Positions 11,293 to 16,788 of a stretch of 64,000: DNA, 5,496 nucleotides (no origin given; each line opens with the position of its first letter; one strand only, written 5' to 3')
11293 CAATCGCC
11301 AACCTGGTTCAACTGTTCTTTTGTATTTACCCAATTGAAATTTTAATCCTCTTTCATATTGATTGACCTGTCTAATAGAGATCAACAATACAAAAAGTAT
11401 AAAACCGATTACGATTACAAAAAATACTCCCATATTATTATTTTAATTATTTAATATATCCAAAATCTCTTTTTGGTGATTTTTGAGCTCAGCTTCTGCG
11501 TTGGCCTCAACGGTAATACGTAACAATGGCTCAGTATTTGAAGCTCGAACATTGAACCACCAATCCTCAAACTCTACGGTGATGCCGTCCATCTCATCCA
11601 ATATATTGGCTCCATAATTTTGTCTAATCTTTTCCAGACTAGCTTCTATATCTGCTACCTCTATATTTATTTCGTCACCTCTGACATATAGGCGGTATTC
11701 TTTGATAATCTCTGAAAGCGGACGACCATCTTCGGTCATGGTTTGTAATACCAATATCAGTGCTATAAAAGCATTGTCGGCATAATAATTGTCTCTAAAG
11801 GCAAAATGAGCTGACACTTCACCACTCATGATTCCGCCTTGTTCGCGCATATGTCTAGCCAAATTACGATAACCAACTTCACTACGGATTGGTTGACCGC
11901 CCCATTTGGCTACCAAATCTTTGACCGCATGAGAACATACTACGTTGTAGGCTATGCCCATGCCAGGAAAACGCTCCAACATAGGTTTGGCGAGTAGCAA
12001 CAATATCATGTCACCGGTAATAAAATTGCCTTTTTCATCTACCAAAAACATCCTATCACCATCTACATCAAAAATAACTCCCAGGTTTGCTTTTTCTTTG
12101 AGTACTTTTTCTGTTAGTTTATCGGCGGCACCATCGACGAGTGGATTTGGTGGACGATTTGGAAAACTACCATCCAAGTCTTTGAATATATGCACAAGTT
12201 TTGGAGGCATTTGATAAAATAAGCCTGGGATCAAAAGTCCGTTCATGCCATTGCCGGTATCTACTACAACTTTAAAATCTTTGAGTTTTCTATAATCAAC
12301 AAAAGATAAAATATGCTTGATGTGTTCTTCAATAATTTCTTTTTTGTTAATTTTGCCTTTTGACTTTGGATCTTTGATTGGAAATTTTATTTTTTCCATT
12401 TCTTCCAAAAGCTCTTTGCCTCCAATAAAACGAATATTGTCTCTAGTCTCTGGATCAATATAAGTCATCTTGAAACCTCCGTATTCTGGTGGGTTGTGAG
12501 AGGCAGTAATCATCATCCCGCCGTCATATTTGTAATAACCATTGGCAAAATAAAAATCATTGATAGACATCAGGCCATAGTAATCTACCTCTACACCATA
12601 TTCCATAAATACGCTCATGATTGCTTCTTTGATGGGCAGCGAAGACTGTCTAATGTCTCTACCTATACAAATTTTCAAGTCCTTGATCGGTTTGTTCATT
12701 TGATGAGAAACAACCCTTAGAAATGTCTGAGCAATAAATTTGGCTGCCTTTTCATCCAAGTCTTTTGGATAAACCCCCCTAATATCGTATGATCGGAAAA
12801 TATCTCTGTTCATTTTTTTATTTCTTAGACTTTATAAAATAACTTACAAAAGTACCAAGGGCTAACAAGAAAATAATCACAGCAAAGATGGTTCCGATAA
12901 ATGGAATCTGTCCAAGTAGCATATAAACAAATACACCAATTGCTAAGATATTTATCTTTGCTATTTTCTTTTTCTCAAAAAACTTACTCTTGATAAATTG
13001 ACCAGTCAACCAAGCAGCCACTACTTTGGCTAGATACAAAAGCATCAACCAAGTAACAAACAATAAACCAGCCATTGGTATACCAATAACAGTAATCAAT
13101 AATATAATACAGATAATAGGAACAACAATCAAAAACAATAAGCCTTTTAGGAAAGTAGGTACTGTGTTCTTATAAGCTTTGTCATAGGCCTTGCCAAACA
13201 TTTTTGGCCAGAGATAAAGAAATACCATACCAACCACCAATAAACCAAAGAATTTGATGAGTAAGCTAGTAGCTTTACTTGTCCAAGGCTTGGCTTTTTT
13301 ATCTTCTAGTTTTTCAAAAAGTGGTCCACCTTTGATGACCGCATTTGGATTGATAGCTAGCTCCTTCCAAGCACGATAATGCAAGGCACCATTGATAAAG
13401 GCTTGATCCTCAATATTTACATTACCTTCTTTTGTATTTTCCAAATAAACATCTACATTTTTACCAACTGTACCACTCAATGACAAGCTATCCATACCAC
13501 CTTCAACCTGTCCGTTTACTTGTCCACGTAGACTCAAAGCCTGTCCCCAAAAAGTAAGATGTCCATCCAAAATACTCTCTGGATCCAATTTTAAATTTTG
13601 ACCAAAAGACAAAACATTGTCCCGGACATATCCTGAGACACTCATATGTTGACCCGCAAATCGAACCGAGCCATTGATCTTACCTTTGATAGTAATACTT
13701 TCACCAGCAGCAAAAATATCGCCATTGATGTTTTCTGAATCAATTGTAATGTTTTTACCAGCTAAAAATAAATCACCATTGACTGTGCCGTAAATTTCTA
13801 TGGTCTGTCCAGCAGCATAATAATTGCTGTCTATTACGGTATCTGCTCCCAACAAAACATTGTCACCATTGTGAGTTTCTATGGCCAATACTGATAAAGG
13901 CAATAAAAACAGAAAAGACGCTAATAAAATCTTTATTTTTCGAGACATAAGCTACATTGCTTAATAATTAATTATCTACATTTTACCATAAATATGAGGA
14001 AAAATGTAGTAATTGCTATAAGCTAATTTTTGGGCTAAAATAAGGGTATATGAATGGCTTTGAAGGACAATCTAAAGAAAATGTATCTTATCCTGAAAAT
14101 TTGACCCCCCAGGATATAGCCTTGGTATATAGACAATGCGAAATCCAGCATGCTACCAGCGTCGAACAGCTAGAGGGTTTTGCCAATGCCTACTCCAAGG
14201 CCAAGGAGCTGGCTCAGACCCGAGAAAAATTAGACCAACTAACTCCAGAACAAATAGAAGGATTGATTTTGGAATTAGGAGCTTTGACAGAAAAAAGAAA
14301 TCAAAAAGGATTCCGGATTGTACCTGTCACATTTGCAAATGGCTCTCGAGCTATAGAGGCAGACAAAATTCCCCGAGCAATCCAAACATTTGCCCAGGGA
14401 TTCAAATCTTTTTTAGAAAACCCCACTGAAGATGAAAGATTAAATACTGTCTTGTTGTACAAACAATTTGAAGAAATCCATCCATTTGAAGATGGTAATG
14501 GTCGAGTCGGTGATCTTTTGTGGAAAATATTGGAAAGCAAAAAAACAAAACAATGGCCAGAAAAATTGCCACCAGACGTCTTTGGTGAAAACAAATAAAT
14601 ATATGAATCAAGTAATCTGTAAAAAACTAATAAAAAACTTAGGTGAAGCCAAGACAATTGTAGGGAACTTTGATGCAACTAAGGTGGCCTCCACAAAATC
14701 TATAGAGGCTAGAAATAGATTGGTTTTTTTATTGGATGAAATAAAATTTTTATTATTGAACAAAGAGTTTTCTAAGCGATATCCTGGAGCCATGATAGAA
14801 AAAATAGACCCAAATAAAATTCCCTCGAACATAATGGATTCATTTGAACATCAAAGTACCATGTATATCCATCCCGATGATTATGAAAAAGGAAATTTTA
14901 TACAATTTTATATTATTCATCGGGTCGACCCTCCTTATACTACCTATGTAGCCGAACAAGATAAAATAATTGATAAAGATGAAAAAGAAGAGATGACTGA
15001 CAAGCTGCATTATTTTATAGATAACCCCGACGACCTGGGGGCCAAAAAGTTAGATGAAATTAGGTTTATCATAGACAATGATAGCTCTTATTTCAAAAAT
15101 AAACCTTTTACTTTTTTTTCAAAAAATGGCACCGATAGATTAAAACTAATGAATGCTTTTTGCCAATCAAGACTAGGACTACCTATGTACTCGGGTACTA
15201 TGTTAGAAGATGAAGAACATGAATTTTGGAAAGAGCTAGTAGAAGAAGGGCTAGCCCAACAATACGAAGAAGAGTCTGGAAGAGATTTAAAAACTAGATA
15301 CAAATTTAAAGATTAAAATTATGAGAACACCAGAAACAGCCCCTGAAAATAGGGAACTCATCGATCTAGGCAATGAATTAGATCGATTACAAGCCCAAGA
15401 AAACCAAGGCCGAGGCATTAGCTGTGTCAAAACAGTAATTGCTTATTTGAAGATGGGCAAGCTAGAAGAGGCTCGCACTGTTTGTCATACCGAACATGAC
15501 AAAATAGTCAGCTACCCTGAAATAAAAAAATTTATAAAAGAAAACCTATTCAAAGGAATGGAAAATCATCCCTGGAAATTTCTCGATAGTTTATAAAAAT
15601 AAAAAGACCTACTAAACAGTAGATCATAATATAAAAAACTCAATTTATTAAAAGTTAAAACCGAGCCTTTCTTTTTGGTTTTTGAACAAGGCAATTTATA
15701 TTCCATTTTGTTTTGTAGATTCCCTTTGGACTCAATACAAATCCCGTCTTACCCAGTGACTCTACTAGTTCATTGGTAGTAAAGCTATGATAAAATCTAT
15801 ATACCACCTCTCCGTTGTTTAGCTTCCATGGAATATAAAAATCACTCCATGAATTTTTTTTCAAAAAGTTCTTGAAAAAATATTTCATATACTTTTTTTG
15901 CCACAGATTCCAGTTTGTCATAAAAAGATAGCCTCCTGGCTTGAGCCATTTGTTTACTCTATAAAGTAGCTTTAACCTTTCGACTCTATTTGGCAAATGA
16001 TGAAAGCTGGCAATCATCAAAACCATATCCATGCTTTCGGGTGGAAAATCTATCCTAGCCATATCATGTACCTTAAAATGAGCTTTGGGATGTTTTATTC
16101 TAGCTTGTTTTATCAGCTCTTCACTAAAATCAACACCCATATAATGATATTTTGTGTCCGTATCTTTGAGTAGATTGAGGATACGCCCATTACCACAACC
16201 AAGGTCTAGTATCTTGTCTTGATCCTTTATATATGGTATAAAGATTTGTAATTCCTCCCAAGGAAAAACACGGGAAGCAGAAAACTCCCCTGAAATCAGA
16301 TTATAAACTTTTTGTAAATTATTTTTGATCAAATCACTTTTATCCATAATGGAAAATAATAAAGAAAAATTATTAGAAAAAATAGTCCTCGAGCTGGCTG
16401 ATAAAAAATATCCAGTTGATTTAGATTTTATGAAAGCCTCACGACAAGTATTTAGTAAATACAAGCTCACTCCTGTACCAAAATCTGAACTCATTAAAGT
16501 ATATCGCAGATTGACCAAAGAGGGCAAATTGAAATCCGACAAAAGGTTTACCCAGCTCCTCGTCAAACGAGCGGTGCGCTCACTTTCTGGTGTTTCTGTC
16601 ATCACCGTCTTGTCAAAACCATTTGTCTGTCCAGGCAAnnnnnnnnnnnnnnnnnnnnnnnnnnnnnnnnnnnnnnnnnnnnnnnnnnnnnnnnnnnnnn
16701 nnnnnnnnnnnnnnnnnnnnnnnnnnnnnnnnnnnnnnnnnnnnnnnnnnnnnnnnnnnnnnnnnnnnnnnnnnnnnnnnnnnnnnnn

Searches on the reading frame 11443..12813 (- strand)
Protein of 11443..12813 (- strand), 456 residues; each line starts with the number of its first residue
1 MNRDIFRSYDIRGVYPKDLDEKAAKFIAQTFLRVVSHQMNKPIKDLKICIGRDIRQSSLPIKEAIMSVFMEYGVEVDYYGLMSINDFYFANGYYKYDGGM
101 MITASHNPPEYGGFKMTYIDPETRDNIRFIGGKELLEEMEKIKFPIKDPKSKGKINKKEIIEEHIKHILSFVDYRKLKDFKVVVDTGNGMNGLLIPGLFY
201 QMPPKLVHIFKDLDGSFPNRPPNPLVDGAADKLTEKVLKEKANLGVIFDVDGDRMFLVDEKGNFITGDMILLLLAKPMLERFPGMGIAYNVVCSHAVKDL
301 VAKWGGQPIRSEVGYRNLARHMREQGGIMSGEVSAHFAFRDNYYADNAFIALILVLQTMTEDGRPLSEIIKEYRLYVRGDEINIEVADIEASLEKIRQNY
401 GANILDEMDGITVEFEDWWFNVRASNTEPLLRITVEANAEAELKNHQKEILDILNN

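Call 9: search_protein_families(library=pfam, proteins=[window:11443-12813:-], max_evalue=0.001)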
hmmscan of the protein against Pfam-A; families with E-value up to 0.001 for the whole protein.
window:11443-12813:- (456 aa): 4 families
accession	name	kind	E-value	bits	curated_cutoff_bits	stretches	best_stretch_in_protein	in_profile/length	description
PF02878.22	PGM_PMM_I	-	7.6e-27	94.1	22.5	1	4-118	2-113/138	Phosphoglucomutase/phosphomannomutase, alpha/beta/alpha domain I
PF02880.22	PGM_PMM_III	-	2.3e-21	76.5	20.7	1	267-373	2-112/115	Phosphoglucomutase/phosphomannomutase, alpha/beta/alpha domain III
PF02879.22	PGM_PMM_II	-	8e-19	68.5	29.3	1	162-262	1-103/103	Phosphoglucomutase/phosphomannomutase, alpha/beta/alpha domain II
PF00408.26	PGM_PMM_IV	-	2.6e-10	40.6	23.1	1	381-452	1-67/68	Phosphoglucomutase/phosphomannomutase, C-terminal domain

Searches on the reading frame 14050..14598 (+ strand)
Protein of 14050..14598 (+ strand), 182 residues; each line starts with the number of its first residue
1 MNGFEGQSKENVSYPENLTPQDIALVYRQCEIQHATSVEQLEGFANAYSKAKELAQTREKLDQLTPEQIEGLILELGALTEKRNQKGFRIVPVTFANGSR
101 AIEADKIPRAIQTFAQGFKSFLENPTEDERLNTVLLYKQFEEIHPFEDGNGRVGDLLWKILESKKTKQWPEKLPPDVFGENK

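Call 9: search_protein_families(library=pfam, proteins=[window:14050-14598:+], max_evalue=0.001)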
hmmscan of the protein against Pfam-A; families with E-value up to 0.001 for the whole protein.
window:14050-14598:+ (182 aa): 1 family
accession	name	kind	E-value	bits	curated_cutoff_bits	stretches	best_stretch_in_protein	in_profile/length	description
PF02661.23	Fic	-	2.5e-06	28.7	24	1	108-157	36-88/93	Fic/DOC family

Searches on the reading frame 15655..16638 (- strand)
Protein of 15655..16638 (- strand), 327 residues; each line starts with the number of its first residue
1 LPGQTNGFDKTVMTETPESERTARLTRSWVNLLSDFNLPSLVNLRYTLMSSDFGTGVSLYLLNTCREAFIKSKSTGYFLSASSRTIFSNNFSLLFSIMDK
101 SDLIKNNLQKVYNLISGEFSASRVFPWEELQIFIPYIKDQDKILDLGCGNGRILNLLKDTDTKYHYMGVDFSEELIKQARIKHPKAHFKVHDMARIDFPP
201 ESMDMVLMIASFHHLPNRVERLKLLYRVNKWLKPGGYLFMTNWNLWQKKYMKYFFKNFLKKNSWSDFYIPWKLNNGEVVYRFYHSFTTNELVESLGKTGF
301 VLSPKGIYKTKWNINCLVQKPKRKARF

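Call 20: search_protein_families(library=pfam, proteins=[window:15655-16638:-], max_evalue=0.01)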
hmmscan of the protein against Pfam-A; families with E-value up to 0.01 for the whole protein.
window:15655-16638:- (327 aa): 13 families
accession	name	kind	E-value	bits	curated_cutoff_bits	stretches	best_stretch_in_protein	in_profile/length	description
PF13649.12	Methyltransf_25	-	1.6e-19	70.8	27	1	143-236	1-97/97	Methyltransferase domain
PF08241.18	Methyltransf_11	-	5.7e-19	69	21.2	1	144-240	1-95/95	Methyltransferase domain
PF13847.12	Methyltransf_31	-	2.9e-17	63.1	27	1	137-250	1-114/145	Methyltransferase domain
PF13489.12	Methyltransf_23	-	2e-16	60.6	27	1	131-300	14-159/164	Methyltransferase domain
PF08242.18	Methyltransf_12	-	3.7e-15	56.9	30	1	144-238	1-98/98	Methyltransferase domain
PF07021.18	MetW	-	2.7e-07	30.9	21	1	130-230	4-103/193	Methionine biosynthesis protein MetW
PF05175.20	MTS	-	7.3e-07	29.4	23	1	132-269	22-168/170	Methyltransferase small domain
PF01209.24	Ubie_methyltran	-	1e-06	28.8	20.1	1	127-258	35-169/233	ubiE/COQ5 methyltransferase family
PF02390.23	Methyltransf_4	-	0.00053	19.9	24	0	141-257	3-133/173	Putative methyltransferase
PF13679.12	Methyltransf_32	-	0.0021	18.5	27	1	139-188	25-78/143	Methyltransferase domain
PF05148.21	Methyltransf_8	-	0.0035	17.7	27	0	123-241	53-157/219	Hypothetical methyltransferase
PF03291.22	mRNA_G-N7_MeTrfase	-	0.007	15.9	26.6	0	141-188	63-108/315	mRNA (guanine-N(7))-methyltransferase domain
PF03141.22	Methyltransf_29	-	0.0078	15.3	23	0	140-246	118-223/506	Putative S-adenosyl-L-methionine-dependent methyltransferase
